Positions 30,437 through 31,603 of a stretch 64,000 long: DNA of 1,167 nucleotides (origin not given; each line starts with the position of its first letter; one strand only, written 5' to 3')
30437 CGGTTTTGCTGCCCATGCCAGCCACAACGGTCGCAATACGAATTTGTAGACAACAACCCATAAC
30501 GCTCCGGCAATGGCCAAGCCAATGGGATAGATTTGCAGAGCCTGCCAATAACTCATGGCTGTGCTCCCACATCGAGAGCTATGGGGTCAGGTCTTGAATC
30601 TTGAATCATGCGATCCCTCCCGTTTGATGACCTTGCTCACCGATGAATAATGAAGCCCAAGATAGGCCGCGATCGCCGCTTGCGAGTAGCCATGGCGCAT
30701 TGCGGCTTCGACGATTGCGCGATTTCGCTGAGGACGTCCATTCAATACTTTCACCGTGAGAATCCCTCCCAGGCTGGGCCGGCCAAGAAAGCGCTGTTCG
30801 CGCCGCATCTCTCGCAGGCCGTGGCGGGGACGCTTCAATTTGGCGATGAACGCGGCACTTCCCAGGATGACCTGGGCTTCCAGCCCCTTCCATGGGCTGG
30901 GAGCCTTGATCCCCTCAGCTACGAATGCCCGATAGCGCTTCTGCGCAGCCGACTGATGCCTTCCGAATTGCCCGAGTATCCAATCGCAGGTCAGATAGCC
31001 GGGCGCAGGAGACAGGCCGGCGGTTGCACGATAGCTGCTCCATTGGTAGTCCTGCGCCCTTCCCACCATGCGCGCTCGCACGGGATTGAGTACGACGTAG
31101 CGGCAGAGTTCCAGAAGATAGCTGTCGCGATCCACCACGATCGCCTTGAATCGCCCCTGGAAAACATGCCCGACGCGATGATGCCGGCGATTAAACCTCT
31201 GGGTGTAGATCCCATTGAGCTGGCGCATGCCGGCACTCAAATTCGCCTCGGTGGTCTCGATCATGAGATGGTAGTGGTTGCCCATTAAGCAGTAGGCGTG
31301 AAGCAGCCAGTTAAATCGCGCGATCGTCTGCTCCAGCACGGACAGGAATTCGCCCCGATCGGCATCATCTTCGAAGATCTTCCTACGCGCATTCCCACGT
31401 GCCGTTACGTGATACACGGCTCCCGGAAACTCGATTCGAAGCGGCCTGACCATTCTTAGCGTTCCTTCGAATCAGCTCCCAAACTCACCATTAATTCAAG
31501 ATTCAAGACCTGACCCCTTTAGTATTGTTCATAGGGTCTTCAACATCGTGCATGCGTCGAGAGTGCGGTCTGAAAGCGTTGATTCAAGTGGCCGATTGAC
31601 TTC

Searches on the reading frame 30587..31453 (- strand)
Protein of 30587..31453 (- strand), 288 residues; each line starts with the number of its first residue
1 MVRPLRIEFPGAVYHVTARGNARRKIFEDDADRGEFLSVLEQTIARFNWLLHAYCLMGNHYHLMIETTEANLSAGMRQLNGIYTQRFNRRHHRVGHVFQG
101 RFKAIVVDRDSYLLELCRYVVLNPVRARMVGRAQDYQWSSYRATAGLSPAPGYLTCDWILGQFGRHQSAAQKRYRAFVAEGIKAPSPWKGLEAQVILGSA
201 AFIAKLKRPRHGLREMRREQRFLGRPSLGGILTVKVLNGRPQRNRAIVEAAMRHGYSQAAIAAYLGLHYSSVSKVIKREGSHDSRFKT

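Call 7: search_protein_families(library=pfam, proteins=[window:30587-31453:-], max_evalue=0.01)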
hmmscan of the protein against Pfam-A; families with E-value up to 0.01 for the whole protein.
window:30587-31453:- (288 aa): 5 families
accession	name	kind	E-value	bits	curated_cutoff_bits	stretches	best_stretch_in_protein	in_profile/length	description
PF01797.21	Y1_Tnp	-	5.2e-14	52.9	23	1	13-120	6-118/121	Transposase IS200 like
PF13384.12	HTH_23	-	4.3e-06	26.8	24.6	1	245-279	8-43/50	Homeodomain-like domain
PF13518.12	HTH_28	-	5e-05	23.7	25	1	246-279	4-36/52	Helix-turn-helix domain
PF13936.12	HTH_38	-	9.5e-05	22.5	27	1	245-278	10-43/44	Helix-turn-helix domain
PF08281.18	Sigma70_r4_2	-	0.00093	19.2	25.7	1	241-274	12-45/54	Sigma-70, region 4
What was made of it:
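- On Integrase-mediated island or prophage with a gene-end att site: The window's only transposase-like gene is a RAYT at 30587-31453 (call 7).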
